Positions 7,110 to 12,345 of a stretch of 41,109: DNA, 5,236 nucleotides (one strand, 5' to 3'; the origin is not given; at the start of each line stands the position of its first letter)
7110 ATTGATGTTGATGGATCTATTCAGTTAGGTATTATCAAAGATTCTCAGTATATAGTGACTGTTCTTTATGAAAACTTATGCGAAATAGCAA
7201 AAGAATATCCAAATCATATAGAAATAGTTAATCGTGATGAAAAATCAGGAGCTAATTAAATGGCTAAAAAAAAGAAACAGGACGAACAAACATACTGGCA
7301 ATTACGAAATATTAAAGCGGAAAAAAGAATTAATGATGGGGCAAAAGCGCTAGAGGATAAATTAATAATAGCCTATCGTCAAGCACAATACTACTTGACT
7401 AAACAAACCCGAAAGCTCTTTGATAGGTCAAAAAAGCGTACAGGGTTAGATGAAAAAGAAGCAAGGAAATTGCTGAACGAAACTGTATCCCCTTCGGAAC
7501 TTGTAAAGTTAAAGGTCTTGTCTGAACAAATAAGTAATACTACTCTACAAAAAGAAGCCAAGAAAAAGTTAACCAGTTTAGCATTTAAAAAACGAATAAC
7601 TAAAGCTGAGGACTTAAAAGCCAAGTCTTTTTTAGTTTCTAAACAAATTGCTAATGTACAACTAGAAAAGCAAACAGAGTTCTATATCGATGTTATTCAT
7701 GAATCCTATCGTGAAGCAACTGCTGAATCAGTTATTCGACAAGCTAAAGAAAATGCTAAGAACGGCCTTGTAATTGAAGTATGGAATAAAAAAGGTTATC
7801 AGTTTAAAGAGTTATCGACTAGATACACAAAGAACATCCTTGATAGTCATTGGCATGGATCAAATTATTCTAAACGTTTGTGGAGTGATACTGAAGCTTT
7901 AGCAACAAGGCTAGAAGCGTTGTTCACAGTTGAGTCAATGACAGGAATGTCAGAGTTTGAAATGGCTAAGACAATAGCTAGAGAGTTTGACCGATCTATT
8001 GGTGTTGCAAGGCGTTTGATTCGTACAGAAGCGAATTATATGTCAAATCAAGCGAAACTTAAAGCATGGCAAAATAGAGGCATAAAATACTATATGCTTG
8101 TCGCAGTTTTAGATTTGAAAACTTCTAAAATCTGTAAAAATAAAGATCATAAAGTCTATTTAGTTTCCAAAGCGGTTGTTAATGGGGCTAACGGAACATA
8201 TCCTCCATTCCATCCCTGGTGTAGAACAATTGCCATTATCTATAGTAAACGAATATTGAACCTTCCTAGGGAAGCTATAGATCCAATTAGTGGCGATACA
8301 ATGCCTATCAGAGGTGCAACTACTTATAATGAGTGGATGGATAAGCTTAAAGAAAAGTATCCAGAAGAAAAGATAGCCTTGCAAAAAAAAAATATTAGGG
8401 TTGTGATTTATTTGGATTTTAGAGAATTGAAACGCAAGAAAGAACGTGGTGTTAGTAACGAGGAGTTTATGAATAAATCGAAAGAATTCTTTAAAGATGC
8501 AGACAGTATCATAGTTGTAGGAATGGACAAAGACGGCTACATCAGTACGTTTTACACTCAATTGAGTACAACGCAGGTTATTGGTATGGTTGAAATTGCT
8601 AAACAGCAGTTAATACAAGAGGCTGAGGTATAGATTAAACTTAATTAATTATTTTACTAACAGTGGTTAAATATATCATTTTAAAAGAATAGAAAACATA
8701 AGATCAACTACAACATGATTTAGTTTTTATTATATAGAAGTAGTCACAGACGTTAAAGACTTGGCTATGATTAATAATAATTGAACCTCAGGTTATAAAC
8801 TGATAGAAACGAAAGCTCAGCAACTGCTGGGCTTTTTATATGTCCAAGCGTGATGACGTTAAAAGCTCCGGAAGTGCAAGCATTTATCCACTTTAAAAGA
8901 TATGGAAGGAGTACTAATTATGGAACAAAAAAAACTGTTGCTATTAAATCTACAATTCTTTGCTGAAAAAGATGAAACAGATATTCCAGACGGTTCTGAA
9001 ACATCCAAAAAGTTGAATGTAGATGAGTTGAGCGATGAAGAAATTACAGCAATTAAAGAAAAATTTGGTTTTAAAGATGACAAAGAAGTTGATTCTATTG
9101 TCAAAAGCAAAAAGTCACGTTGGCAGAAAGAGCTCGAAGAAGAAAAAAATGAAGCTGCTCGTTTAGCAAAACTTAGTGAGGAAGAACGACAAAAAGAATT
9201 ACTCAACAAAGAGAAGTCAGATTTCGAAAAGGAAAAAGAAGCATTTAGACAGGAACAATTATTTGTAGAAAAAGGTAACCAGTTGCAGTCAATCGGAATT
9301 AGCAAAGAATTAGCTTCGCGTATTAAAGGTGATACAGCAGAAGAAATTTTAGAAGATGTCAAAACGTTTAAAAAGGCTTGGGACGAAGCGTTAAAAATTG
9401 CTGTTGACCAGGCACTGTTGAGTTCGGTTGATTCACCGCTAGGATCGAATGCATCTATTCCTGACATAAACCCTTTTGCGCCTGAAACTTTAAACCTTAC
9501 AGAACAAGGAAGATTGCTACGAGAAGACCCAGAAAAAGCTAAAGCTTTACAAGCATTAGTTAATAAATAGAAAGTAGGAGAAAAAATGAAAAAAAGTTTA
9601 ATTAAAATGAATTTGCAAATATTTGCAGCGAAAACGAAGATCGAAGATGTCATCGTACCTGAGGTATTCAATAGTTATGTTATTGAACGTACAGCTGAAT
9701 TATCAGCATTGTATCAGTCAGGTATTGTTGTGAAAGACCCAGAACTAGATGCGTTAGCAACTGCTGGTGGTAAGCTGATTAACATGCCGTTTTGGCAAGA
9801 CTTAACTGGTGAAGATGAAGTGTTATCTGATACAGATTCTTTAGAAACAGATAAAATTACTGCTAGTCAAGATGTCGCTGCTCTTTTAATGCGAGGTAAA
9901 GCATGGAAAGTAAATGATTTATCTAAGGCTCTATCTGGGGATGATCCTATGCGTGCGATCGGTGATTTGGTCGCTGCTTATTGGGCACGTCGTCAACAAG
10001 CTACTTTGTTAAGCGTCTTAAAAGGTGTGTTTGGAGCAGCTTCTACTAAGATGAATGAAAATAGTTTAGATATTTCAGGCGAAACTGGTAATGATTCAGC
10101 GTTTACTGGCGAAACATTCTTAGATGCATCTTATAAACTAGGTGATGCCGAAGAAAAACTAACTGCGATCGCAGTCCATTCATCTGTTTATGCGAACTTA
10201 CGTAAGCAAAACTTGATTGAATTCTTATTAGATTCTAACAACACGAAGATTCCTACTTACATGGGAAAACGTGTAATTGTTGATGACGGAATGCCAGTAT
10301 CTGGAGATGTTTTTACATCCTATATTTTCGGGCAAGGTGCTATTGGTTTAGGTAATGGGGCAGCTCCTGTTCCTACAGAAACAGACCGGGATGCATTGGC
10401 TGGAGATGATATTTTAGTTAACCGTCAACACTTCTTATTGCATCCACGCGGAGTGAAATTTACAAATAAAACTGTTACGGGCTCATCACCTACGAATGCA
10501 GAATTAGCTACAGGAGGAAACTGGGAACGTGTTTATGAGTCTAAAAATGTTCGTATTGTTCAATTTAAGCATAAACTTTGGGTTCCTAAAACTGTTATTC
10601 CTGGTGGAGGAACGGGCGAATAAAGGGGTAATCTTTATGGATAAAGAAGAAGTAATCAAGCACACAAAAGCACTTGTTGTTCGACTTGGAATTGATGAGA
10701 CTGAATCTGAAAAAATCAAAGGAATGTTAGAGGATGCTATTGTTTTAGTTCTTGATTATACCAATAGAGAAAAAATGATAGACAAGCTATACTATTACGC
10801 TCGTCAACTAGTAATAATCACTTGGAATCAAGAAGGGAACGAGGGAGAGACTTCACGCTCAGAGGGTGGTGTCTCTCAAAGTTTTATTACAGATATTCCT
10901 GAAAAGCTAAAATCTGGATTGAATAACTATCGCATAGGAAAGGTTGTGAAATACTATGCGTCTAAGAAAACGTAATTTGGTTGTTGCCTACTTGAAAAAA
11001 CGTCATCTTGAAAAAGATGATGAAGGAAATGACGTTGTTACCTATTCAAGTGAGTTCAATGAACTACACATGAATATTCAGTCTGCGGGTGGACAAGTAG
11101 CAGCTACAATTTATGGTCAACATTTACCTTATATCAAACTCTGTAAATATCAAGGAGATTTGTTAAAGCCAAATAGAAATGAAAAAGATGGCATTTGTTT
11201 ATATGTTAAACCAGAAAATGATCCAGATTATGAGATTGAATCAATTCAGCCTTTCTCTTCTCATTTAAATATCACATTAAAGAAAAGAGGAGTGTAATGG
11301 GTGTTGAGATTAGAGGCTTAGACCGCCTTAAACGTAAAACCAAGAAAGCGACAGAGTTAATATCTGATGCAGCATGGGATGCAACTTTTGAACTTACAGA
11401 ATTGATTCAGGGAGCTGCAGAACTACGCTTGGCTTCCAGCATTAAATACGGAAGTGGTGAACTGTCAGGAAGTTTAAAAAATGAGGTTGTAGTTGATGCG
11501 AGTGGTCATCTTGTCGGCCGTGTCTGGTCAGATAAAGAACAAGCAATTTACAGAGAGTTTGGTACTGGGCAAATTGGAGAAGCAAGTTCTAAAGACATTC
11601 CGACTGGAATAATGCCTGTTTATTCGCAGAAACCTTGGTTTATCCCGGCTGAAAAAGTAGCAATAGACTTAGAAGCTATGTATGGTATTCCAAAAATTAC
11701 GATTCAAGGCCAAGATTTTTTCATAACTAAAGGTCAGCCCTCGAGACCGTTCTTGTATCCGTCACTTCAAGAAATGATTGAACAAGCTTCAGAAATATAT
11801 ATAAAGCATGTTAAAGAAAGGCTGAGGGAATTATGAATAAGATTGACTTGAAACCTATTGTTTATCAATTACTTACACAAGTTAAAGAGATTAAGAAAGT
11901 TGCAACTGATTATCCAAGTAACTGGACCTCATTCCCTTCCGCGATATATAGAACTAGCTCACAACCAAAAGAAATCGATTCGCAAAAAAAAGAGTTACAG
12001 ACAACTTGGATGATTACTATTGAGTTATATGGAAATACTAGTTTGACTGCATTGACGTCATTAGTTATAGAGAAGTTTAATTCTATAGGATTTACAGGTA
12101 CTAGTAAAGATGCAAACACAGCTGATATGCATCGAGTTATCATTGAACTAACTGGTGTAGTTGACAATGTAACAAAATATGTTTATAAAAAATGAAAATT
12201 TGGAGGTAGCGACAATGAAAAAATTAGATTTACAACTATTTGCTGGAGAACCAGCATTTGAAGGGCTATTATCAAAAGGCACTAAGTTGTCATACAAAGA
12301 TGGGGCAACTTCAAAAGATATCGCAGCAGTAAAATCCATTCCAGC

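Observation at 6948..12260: Phage-encoded Prp-type protease plus three structural proteins carrying the L27-like cleavage motif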

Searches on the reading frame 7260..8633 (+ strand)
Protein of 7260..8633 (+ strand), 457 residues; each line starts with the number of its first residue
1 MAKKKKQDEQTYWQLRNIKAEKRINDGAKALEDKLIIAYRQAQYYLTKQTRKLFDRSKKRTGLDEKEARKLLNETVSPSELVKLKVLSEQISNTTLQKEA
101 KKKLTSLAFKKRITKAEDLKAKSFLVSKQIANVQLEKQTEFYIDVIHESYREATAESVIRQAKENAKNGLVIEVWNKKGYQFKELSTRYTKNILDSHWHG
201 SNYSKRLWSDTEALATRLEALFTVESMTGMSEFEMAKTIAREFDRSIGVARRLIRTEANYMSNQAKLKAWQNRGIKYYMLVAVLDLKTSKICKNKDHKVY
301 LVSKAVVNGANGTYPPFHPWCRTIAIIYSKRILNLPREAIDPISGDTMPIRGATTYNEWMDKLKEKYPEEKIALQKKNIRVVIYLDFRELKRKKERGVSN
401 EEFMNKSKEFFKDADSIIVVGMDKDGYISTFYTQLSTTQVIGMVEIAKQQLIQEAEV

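Call 3: search_protein_families(library=pfam, proteins=[window:7260-8633:+], max_evalue=0.01)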
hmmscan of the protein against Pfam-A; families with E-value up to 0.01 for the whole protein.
window:7260-8633:+ (457 aa): 1 family
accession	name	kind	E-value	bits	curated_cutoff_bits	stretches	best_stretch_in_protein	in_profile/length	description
PF04233.19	Phage_Mu_F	-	1.1e-08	36.2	29.6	1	227-325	12-111/112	Phage Mu protein F like protein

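Call 4: search_protein_families(library=phrogs, proteins=[window:7260-8633:+], max_evalue=0.001)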
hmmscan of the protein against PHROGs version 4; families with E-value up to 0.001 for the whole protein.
window:7260-8633:+ (457 aa): 15 families
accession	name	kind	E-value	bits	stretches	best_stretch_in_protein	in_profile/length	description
phrog_115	-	head and packaging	3.2e-88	298.5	1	1-407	13-391/665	minor head protein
phrog_2841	-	head and packaging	1.6e-58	200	1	9-378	3-358/525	minor head protein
phrog_595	-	head and packaging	7.8e-35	122.2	1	11-402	2-358/513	head maturation protease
phrog_4728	-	head and packaging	5.9e-27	95.7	1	10-381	4-359/591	head morphogenesis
phrog_7625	-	head and packaging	1.5e-23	84.5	1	95-377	26-301/504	head morphogenesis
phrog_6577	-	unknown function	1.8e-23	83.8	1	195-372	96-280/1066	-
phrog_7268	-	unknown function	4.7e-21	75.9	1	385-452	5-72/76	-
phrog_241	-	head and packaging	2e-19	71.1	1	249-362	197-311/679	head morphogenesis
phrog_19443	-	head and packaging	1.2e-18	67.9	1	180-338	134-295/579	minor head protein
phrog_8089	-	head and packaging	3.6e-08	34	1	85-295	37-231/268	head morphogenesis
phrog_8404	-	unknown function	3.1e-07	31.7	1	7-122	1-116/137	-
phrog_1730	-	unknown function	5.3e-05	24.2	1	412-453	24-65/69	-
phrog_21789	-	head and packaging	6.2e-05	21.9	1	251-324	187-255/1195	virion structural protein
phrog_11040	-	unknown function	0.00019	22.2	0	414-454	28-68/71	-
phrog_9907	-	head and packaging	0.0005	20.3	0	261-304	153-196/421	minor head protein and DNA pilot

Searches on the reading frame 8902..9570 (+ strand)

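Call 3: search_protein_families(library=pfam, proteins=[window:8902-9570:+], max_evalue=0.01)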
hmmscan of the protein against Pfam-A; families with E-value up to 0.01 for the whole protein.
window:8902-9570:+ (222 aa): 1 family
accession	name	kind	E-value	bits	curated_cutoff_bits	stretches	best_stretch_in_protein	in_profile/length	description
PF14265.11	DUF4355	-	2.2e-19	70.4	25.4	1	59-171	5-121/124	Capsid assembly scaffolding protein Gp46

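Call 4: search_protein_families(library=phrogs, proteins=[window:8902-9570:+], max_evalue=0.001)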
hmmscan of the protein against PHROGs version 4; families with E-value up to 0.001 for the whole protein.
window:8902-9570:+ (222 aa): 1 family
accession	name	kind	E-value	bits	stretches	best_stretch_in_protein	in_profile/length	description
phrog_172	-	head and packaging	4.5e-37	129.3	1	7-218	17-223/229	head scaffolding protein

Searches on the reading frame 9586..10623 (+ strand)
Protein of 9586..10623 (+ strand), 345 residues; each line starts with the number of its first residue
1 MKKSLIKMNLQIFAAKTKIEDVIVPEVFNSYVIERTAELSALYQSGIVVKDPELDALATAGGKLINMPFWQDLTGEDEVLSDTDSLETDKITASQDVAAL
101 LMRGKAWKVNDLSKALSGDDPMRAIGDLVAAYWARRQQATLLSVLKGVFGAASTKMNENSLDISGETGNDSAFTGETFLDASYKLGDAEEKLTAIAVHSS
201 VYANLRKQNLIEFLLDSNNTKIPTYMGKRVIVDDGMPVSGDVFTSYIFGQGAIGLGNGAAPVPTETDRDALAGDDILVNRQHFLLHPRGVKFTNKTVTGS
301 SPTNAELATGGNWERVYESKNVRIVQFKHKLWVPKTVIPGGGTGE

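Call 3: search_protein_families(library=pfam, proteins=[window:9586-10623:+], max_evalue=0.01)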
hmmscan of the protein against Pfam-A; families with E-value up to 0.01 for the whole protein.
window:9586-10623:+ (345 aa): 1 family
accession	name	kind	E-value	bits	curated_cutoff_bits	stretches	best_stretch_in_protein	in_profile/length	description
PF20036.5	Gp13-like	-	1.5e-14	54.5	26.4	1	122-320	103-306/313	Major capsid protein 13-like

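Call 4: search_protein_families(library=phrogs, proteins=[window:9586-10623:+], max_evalue=0.001)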
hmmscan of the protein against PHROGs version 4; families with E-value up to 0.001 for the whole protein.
window:9586-10623:+ (345 aa): 4 families
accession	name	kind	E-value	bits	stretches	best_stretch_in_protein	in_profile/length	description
phrog_247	-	head and packaging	2.9e-126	422.4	1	14-333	3-340/351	major head protein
phrog_15288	-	head and packaging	6.3e-60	202.8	1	172-330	6-170/172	major head protein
phrog_19632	-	unknown function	3.3e-53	180.7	1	15-158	2-145/149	-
phrog_544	-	head and packaging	0.00014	22.4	1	14-218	3-192/282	major head protein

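Call 66: search_dna_similar(query=window:9586-10620:+, collection=phages, mode=protein, max_evalue=1e-10, max_rows=60, rows=spread)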
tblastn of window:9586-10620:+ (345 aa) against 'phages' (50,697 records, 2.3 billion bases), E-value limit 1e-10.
Records with a match: 749; places in all: 753; records where one place covers at least 80% of the query: 732.
Best place of each record, by identity: >=99% 3; 60-80% 3; <60% 743.
By first word of the organism name: Salmonella 366; Escherichia 128; Pseudomonas 37; Vibrio 28; Achromobacter 22; Stenotrophomonas 17; Bacillus 16; Clostridium 15; Lactobacillus 9; Streptococcus 8; and 44 more.
By host as written in the record: Escherichia coli 70; Salmonella enterica subsp. enterica serovar Enteritidis 56; Salmonella enterica 54; - 52; Salmonella enterica subsp. enterica serovar Typhimurium 48; Salmonella sp. 38; Salmonella enterica subsp. enterica serovar Enteritidis PT1 20; Stenotrophomonas maltophilia 12; and 188 more.
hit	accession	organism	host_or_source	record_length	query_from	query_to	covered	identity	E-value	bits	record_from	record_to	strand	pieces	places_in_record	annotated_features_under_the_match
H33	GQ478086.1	Enterococcus phage phiFL3A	Enterococcus faecalis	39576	1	345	100%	99.4%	0e+0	701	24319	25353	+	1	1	gp48: coat protein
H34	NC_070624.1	Bacillus phage 000TH010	Bacillus subtilis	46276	4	331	95%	55.5%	9e-112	362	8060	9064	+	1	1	15: major head protein | 14: decoration protein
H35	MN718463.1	Clostridium phage phiCDKH01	Clostridioides difficile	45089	15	331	92%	52.3%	1e-97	322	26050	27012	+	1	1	capsid protein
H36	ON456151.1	Listeria phage HB17054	Listeria monocytogenes ATCC 19115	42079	17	329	91%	47.1%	1e-84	284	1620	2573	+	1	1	capsid protein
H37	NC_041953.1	Pseudomonas phage PaMx25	Pseudomonas aeruginosa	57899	10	327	92%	40.5%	2e-66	232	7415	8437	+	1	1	major head protein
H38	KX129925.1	Pseudomonas phage NP1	-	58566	10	327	92%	40.2%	1e-65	230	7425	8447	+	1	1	major head protein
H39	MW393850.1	Stenotrophomonas phage Salva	Stenotrophomonas maltophilia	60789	9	327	92%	39.5%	2e-63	223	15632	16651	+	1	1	major head protein | ribosome_binding_site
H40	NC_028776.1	Escherichia phage CAjan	Escherichia coli K12 MG1655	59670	17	327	90%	40.2%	2e-62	221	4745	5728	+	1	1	major head protein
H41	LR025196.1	Escherichia phage vB_Eco_SLUR63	-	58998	17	327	90%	39.9%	6e-62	219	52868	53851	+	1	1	coat protein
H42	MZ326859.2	Stenotrophomonas phage Siara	Stenotrophomonas maltophilia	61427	9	320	90%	39.5%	2e-60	215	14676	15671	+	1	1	major capsid protein | ribosome_binding_site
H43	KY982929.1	Cronobacter phage CSP1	Cronobacter sakazakii ATCC 29544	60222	17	327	90%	39.3%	9e-61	216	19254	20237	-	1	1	capsid protein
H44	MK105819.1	Synechococcus phage S-H1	Synechococcus sp. WH 7803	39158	21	326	89%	38.9%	9e-60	213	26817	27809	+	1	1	coat protein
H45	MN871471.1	Pseudomonas virus Pa-V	Pseudomonas aeruginosa PAO1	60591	17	327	90%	37.7%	2e-56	203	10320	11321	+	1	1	record has no annotation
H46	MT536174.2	Stenotrophomonas phage vB_SmaS-AXL_3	Stenotrophomonas maltophilia D1585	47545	15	322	89%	36.9%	2e-56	203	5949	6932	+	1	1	capsid protein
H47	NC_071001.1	Providencia phage PSTCR7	Providencia stuartii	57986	17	327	90%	35.9%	1e-51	189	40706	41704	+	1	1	major head protein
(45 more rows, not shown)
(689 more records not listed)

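Call 77: get_annotated_region(hit=H34, flank=6000)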
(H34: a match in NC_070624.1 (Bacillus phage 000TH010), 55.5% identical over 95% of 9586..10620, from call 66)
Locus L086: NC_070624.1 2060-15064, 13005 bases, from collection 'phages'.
description: Bacillus phage 000TH010, complete genome.
organism: Bacillus phage 000TH010 (NCBI taxid 2601652)
taxonomy: Viruses; Duplodnaviria; Heunggongvirae; Uroviricota; Caudoviricetes
host: Bacillus subtilis; source: soil; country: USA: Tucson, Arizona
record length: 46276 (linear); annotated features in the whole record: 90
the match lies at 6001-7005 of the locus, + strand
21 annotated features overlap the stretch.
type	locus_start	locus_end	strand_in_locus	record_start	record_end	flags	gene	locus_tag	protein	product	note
CDS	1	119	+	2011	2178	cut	5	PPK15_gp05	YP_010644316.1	hypothetical protein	-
CDS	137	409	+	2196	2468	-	6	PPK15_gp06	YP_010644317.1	hypothetical protein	-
CDS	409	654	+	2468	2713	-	7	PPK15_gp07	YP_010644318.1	hypothetical protein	-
CDS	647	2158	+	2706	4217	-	8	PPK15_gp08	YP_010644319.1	portal protein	-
CDS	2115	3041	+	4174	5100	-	9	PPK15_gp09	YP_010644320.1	minor head protein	-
CDS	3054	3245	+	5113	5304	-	10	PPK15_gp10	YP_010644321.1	hypothetical protein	-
CDS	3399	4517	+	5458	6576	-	11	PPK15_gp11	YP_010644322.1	hypothetical protein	-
CDS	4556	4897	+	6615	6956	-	12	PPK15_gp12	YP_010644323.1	hypothetical protein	-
CDS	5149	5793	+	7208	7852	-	13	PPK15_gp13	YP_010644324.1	head scaffolding protein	-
CDS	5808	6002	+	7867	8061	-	14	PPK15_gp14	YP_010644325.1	decoration protein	-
CDS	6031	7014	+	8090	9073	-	15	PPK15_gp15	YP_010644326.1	major head protein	-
CDS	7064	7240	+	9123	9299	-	16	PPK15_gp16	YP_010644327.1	hypothetical protein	-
CDS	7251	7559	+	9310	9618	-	17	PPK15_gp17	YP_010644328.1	head-tail adaptor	-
CDS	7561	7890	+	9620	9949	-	18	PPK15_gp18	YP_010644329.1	head closure Hc1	-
CDS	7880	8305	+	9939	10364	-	19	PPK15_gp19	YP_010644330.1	tail completion or Neck1 protein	-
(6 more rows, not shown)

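Call 78: get_annotated_region(hit=H35, flank=6000)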
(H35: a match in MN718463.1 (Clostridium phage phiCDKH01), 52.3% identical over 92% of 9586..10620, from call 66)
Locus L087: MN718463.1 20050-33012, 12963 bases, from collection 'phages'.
description: Clostridium phage phiCDKH01, complete genome.
organism: Clostridium phage phiCDKH01 (NCBI taxid 2686203)
taxonomy: Viruses; Duplodnaviria; Heunggongvirae; Uroviricota; Caudoviricetes
host: Clostridioides difficile; source: clinical isolate; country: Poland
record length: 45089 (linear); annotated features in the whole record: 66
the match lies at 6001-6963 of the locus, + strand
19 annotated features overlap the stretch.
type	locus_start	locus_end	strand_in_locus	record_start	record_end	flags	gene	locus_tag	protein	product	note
CDS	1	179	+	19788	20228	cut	-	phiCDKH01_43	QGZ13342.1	hypothetical protein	-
CDS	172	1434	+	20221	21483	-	-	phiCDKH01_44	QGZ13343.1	terminase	-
CDS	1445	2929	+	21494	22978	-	-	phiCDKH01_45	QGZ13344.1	hypothetical protein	-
CDS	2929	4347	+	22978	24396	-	-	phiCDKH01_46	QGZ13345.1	hypothetical protein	-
CDS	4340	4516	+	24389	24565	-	-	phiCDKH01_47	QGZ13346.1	hypothetical protein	-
CDS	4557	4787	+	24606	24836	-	-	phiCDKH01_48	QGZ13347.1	hypothetical protein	-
CDS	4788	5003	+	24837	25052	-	-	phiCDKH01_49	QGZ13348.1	hypothetical protein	-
CDS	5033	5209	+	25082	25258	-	-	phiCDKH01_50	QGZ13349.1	hypothetical protein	-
CDS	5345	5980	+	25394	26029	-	-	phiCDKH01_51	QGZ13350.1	hypothetical protein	-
CDS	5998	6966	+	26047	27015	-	-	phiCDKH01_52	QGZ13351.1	capsid protein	-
CDS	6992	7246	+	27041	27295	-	-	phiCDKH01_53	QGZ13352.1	hypothetical protein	-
CDS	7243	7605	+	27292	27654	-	-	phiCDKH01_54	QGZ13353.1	hypothetical protein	-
CDS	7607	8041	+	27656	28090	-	-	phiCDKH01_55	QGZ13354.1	hypothetical protein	-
CDS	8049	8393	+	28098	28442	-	-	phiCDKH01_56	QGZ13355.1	hypothetical protein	-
CDS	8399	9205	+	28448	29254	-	-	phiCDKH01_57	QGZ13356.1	hypothetical protein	-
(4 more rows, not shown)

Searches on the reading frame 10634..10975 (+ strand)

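Call 3: search_protein_families(library=pfam, proteins=[window:10634-10975:+], max_evalue=0.01)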
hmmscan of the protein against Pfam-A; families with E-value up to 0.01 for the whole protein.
window:10634-10975:+ (113 aa): 1 family
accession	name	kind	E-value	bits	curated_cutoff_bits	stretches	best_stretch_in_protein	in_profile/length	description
PF05135.19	Phage_connect_1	-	4.5e-08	33.8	21.2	1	18-100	11-101/101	Phage gp6-like head-tail connector protein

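Call 4: search_protein_families(library=phrogs, proteins=[window:10634-10975:+], max_evalue=0.001)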
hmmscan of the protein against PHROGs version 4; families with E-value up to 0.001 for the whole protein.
window:10634-10975:+ (113 aa): 2 families
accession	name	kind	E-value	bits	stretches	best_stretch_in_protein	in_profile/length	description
phrog_132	-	connector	1.1e-21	78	1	2-106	4-112/124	head-tail adaptor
phrog_1161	-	connector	2.2e-20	73.9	1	3-109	2-104/106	head-tail adaptor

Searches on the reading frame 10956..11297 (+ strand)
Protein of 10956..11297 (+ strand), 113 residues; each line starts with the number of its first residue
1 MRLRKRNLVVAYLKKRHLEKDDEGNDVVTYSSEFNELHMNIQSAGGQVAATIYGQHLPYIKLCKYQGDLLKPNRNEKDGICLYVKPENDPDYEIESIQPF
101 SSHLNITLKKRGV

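Call 3: search_protein_families(library=pfam, proteins=[window:10956-11297:+], max_evalue=0.01)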
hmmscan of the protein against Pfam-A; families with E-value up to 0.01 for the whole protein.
window:10956-11297:+ (113 aa): 0 families

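Call 4: search_protein_families(library=phrogs, proteins=[window:10956-11297:+], max_evalue=0.001)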
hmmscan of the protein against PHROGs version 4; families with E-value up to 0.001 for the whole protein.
window:10956-11297:+ (113 aa): 1 family
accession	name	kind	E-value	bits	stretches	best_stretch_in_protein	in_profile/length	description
phrog_2168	-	unknown function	8.2e-46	155.9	1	1-111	1-111/116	-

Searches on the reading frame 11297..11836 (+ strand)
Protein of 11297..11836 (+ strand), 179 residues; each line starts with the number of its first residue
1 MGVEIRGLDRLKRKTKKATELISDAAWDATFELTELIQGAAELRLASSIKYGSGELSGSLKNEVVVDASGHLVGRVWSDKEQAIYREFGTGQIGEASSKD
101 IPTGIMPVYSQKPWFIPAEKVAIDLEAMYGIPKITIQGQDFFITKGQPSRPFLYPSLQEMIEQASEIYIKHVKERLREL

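Call 3: search_protein_families(library=pfam, proteins=[window:11297-11836:+], max_evalue=0.01)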
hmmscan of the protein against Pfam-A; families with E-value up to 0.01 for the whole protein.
window:11297-11836:+ (179 aa): 0 families

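Call 4: search_protein_families(library=phrogs, proteins=[window:11297-11836:+], max_evalue=0.001)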
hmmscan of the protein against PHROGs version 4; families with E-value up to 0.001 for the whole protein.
window:11297-11836:+ (179 aa): 1 family
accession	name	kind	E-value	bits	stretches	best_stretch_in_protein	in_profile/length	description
phrog_5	-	connector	6.4e-18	66.4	1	1-178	91-211/239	tail completion or Neck1 protein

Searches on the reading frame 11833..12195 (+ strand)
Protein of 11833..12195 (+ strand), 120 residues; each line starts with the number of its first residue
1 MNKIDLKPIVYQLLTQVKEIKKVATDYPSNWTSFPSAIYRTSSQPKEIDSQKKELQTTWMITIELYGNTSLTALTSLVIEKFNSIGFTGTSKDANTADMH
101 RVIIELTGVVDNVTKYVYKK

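Call 3: search_protein_families(library=pfam, proteins=[window:11833-12195:+], max_evalue=0.01)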
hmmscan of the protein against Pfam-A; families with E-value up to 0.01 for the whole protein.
window:11833-12195:+ (120 aa): 0 families

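Call 4: search_protein_families(library=phrogs, proteins=[window:11833-12195:+], max_evalue=0.001)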
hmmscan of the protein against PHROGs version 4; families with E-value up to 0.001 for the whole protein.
window:11833-12195:+ (120 aa): 1 family
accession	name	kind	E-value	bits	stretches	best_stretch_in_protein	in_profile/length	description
phrog_78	-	connector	1.7e-13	52.1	1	4-112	2-119/122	tail terminator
